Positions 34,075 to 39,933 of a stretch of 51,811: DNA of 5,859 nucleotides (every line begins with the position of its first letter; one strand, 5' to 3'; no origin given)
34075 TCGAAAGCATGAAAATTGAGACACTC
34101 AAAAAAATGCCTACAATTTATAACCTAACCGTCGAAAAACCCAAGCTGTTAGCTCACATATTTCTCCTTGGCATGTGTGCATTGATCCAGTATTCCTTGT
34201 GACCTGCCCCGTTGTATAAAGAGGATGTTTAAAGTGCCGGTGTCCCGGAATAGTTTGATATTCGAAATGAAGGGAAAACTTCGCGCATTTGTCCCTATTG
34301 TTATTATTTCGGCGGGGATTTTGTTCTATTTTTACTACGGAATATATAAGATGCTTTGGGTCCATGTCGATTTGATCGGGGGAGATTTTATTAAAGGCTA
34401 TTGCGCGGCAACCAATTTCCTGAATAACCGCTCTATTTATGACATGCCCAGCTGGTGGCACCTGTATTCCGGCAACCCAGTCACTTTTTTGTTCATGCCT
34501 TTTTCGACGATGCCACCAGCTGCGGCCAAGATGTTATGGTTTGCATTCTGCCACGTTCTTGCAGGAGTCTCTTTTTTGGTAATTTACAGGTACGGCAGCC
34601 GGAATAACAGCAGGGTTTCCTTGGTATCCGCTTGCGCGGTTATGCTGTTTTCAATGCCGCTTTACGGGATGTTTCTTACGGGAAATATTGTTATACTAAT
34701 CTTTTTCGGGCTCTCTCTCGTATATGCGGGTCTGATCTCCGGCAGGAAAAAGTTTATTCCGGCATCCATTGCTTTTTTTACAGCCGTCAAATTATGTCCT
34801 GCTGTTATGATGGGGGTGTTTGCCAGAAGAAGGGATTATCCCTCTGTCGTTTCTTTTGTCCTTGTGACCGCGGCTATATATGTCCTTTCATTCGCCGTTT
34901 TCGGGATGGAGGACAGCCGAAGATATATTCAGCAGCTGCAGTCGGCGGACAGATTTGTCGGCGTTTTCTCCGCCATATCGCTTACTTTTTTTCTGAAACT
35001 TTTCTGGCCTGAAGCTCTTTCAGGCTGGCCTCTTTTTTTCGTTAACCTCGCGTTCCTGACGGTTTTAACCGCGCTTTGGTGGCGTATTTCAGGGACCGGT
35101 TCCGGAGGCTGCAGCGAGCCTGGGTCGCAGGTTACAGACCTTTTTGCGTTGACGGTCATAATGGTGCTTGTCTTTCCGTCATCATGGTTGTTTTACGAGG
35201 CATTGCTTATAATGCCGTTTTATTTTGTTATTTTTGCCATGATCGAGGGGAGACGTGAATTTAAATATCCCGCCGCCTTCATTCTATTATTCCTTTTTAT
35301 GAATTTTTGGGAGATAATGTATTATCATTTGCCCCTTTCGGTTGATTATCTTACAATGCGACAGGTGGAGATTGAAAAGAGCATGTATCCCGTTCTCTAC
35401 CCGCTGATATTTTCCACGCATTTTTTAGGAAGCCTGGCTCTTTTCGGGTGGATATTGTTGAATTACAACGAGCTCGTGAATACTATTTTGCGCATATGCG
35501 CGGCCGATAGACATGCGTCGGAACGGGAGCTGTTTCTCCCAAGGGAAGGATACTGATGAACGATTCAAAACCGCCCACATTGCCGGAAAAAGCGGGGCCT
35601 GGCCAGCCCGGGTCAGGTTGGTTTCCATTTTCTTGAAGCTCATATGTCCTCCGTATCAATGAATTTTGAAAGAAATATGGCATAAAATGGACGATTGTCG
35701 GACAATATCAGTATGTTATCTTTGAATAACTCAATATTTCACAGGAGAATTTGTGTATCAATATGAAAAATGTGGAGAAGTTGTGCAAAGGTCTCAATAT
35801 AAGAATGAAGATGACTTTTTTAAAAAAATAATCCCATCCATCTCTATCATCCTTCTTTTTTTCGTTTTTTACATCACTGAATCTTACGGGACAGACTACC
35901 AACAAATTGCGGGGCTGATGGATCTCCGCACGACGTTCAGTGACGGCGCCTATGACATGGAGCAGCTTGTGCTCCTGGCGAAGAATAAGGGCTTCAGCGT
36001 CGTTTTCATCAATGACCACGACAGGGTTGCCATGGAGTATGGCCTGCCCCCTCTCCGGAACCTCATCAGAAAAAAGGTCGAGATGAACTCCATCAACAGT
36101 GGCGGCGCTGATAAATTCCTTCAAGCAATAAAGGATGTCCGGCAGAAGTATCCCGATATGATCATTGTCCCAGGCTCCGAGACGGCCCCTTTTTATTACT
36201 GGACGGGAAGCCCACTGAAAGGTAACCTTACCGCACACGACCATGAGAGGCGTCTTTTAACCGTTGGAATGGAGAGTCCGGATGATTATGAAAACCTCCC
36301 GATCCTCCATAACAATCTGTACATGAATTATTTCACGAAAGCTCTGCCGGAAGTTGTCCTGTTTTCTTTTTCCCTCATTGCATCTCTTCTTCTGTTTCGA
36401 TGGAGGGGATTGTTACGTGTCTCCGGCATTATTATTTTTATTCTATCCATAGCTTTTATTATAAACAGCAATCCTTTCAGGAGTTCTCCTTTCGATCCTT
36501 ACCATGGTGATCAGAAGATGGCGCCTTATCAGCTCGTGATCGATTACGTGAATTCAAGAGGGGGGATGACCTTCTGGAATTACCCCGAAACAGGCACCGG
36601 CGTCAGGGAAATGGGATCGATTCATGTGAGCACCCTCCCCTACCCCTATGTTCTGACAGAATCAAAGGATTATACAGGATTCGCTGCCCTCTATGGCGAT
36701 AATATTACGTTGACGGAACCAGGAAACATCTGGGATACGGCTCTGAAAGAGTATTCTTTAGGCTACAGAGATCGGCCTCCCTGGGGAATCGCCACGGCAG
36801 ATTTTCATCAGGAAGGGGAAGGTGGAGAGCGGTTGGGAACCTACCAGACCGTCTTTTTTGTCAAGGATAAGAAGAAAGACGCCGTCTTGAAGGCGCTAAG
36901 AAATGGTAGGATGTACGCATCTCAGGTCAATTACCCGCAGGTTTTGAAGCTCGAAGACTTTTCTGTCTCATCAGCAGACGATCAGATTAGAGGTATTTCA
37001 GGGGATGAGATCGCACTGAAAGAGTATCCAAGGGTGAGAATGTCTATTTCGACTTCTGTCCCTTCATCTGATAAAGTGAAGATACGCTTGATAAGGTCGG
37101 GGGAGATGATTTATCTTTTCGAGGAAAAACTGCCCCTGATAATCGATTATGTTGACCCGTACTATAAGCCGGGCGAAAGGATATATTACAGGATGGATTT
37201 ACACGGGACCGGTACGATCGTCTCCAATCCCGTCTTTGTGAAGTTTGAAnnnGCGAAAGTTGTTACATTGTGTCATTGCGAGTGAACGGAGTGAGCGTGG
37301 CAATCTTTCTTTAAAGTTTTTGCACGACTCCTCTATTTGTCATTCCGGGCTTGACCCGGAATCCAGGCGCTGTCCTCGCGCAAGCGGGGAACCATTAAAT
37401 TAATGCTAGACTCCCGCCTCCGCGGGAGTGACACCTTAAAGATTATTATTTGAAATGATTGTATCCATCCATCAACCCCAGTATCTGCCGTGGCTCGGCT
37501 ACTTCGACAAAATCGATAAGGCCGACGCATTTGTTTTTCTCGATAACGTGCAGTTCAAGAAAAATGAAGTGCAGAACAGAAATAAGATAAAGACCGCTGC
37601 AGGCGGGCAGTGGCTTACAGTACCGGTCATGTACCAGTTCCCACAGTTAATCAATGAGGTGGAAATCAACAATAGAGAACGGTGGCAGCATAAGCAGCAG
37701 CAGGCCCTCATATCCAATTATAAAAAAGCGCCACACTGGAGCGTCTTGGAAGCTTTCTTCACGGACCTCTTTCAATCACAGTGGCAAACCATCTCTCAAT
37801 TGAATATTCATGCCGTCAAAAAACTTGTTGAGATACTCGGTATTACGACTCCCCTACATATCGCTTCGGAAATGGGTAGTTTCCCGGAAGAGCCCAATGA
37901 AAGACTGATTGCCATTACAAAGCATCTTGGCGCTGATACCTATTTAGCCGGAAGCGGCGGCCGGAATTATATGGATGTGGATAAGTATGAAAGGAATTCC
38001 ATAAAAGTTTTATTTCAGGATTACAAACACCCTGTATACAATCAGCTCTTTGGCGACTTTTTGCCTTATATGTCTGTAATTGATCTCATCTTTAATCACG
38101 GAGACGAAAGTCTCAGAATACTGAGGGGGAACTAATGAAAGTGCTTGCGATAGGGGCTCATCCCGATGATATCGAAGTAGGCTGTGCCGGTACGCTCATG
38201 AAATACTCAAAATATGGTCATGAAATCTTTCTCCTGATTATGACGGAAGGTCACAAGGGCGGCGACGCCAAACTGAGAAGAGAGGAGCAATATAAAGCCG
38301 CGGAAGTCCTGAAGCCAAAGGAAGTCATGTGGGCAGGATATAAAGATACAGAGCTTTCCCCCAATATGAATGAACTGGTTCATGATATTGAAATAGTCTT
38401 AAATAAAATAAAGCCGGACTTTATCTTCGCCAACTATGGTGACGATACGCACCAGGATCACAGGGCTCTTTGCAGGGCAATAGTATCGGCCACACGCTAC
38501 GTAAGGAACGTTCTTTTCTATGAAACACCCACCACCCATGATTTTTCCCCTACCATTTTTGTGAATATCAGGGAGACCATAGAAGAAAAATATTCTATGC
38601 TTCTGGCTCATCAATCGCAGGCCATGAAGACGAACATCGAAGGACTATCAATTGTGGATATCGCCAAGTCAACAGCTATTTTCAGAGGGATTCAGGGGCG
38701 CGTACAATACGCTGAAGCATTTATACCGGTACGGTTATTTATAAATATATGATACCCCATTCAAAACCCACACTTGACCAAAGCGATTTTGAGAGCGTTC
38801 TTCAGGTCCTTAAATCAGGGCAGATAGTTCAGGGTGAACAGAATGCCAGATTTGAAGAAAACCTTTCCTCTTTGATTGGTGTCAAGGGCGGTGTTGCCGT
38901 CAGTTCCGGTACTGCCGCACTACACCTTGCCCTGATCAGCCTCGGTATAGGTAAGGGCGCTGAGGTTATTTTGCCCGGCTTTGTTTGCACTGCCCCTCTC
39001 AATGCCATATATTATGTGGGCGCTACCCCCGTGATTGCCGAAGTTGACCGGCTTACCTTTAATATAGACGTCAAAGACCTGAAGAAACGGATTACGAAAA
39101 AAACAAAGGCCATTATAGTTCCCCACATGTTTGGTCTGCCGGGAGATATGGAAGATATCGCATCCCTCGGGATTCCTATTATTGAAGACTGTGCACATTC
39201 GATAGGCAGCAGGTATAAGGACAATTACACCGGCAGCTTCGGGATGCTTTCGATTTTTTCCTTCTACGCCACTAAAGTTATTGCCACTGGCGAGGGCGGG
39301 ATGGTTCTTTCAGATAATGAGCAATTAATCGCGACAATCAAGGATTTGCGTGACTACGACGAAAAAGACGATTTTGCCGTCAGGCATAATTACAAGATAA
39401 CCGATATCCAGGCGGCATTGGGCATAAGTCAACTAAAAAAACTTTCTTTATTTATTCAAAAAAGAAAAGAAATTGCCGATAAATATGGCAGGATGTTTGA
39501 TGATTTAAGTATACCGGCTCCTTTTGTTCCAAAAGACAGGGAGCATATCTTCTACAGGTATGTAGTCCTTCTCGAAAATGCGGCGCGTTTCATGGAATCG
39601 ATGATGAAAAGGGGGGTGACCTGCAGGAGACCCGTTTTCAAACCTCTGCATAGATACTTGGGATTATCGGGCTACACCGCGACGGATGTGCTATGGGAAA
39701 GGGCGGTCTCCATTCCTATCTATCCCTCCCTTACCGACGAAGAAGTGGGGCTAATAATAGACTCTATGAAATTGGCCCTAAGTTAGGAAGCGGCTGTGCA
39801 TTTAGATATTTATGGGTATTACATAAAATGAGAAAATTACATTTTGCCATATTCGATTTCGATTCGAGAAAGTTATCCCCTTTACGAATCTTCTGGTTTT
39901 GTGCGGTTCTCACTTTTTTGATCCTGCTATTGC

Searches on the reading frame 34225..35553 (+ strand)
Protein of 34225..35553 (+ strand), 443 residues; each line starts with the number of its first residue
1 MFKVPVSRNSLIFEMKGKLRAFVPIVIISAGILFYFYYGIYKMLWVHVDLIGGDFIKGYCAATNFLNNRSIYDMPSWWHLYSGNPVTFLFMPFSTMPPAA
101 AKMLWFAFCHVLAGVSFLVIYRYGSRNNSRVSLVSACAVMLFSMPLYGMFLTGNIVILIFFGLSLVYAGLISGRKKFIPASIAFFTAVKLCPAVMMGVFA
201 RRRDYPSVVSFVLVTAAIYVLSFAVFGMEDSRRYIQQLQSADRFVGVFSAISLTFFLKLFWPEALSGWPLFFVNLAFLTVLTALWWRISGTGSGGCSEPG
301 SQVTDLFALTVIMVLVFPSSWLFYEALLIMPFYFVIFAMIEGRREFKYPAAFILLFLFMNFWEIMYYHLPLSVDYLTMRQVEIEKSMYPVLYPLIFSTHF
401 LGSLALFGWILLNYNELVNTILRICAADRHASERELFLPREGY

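Call 5: search_protein_families(library=pfam, proteins=[window:34225-35553:+], max_evalue=0.01)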
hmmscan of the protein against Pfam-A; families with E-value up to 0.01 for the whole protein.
window:34225-35553:+ (443 aa): 1 family
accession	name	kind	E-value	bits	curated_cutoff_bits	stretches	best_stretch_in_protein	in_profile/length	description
PF09594.16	GT87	-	1.6e-15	58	25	1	87-318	8-237/237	Glycosyltransferase family 87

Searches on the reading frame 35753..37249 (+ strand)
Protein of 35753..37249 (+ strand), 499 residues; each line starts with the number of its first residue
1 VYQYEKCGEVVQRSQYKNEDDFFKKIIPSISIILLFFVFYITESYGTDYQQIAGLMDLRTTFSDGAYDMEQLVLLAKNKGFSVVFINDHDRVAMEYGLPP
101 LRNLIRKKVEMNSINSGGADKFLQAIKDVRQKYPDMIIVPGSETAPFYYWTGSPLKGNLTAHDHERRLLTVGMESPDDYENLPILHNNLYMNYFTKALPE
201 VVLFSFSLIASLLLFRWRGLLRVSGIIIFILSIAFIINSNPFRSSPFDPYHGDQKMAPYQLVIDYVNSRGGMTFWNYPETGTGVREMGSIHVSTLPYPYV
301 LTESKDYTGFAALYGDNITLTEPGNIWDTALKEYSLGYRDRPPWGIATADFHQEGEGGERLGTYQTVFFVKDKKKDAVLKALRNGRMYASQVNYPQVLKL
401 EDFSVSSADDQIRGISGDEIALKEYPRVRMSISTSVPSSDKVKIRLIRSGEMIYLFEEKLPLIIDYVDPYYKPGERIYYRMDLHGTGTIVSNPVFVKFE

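Call 6: search_protein_families(library=pfam, proteins=[window:35753-37249:+], max_evalue=0.01)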
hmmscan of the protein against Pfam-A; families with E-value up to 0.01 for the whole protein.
window:35753-37249:+ (499 aa): 1 family
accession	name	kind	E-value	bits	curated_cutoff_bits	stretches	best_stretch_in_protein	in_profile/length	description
PF02811.25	PHP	-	0.0058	17.4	26.4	1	58-136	4-55/164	PHP domain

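Call 19: search_protein_families(library=ncbifam, proteins=[window:35753-37249:+], max_evalue=0.00001)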
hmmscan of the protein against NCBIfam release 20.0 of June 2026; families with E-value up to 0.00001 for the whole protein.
window:35753-37249:+ (499 aa): 1 family
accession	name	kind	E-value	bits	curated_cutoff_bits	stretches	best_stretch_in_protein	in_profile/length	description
NF038032.1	CehA_McbA_metalo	domain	9.4e-08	31.8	80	0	246-497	83-315/315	CehA/McbA family metallohydrolase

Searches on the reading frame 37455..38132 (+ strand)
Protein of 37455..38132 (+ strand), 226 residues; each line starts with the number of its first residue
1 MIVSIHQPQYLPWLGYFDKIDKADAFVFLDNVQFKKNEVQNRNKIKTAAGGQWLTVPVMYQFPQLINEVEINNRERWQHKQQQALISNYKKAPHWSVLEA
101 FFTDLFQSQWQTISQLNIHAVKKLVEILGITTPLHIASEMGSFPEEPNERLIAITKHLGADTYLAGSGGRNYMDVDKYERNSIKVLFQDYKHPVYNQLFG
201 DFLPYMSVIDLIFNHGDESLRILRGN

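Call 6: search_protein_families(library=pfam, proteins=[window:37455-38132:+], max_evalue=0.01)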
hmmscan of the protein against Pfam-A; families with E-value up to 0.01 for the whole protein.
window:37455-38132:+ (226 aa): 2 families
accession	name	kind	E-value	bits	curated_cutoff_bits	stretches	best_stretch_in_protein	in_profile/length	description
PF08889.16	WbqC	-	1.9e-76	257.1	21.3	1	7-221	1-217/218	WbqC-like protein family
PF01017.26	STAT_alpha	-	0.0087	16.6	27.5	0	64-117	84-136/167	STAT transcription factor, coiled-coil domain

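Call 19: search_protein_families(library=ncbifam, proteins=[window:37455-38132:+], max_evalue=0.00001)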
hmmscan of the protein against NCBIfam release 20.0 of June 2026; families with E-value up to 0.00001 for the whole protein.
window:37455-38132:+ (226 aa): 0 families

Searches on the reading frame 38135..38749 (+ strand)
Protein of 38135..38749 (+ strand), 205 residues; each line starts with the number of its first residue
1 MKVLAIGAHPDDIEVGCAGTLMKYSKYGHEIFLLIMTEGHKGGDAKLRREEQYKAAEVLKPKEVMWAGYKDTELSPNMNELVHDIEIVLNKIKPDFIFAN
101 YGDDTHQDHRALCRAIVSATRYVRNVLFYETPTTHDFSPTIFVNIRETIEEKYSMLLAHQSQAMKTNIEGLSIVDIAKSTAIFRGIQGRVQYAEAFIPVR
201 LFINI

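Call 6: search_protein_families(library=pfam, proteins=[window:38135-38749:+], max_evalue=0.01)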
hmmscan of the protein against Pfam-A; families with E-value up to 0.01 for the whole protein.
window:38135-38749:+ (205 aa): 1 family
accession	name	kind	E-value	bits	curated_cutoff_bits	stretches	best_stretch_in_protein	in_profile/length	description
PF02585.22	PIG-L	-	2e-25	90.2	28.2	1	4-119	1-128/129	GlcNAc-PI de-N-acetylase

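Call 19: search_protein_families(library=ncbifam, proteins=[window:38135-38749:+], max_evalue=0.00001)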
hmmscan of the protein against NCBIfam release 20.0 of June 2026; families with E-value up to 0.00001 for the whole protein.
window:38135-38749:+ (205 aa): 3 families
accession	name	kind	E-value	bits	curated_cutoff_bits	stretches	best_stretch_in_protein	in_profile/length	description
TIGR04001.1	thiol_BshB1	equivalog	3.4e-30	105.5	182.5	1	2-197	3-219/226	bacillithiol biosynthesis deacetylase BshB1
TIGR04000.1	thiol_BshB2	equivalog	8e-14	51.8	195.25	1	2-165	2-187/217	bacillithiol biosynthesis deacetylase BshB2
TIGR03446.1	mycothiol_Mca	equivalog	2e-06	27.6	277.15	0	2-43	2-43/283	mycothiol conjugate amidase Mca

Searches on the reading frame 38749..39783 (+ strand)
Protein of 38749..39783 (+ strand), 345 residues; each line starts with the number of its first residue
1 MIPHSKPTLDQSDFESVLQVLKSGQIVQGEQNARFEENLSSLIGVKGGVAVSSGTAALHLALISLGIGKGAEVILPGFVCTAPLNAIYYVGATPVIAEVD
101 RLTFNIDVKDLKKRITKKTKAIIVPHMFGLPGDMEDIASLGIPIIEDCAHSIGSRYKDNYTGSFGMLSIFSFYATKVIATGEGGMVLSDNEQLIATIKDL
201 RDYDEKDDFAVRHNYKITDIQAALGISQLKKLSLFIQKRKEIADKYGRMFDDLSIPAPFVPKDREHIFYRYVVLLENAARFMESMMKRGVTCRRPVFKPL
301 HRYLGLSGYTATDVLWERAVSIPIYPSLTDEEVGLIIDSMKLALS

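Call 6: search_protein_families(library=pfam, proteins=[window:38749-39783:+], max_evalue=0.01)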
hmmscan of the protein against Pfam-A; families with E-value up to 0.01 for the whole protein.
window:38749-39783:+ (345 aa): 2 families
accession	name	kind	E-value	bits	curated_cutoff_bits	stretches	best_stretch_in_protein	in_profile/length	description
PF01041.23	DegT_DnrJ_EryC1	-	9.9e-89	298.5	19.8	1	9-340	3-359/360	DegT/DnrJ/EryC1/StrS aminotransferase family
PF01053.26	Cys_Met_Meta_PP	-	0.00038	19.6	27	1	33-124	55-143/381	Cys/Met metabolism PLP-dependent enzyme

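Call 19: search_protein_families(library=ncbifam, proteins=[window:38749-39783:+], max_evalue=0.00001)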
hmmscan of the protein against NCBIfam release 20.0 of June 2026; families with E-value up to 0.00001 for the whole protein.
window:38749-39783:+ (345 aa): 9 families
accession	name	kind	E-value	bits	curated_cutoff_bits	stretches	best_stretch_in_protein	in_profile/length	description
TIGR03588.1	PseC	equivalog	8.3e-75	252.1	423.5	1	1-341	1-377/380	UDP-4-amino-4,6-dideoxy-N-acetyl-beta-L-altrosamine transaminase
TIGR04181.1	NHT_00031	hypoth_equivalog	6e-62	209.6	420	1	2-303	1-332/359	LegC family aminotransferase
NF008658.2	PRK11658.1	equivalog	1.8e-60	204.6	631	1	2-341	5-374/379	UDP-4-amino-4-deoxy-L-arabinose aminotransferase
NF008687.0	PRK11706.1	equivalog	6.2e-46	156.9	375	1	1-341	1-371/375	dTDP-4-amino-4,6-dideoxygalactose transaminase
NF011936.0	PRK15407.1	equivalog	1.8e-45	155.5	423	2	2-203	37-250/440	lipopolysaccharide biosynthesis protein RfbH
TIGR04427.1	PLP_DesI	equivalog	1.6e-37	129.5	650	1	28-279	50-306/390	dTDP-4-dehydro-6-deoxyglucose aminotransferase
TIGR02379.1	ECA_wecE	subfamily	8.2e-34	117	434.85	1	1-340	1-371/376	dTDP-4-amino-4,6-dideoxy-D-glucose transaminase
NF005817.0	PRK07683.1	equivalog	6.7e-07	28.3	575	1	55-126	99-169/387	aminotransferase A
NF004975.0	PRK06348.1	equivalog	2.3e-06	26.9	549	1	49-124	93-168/384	pyridoxal phosphate-dependent aminotransferase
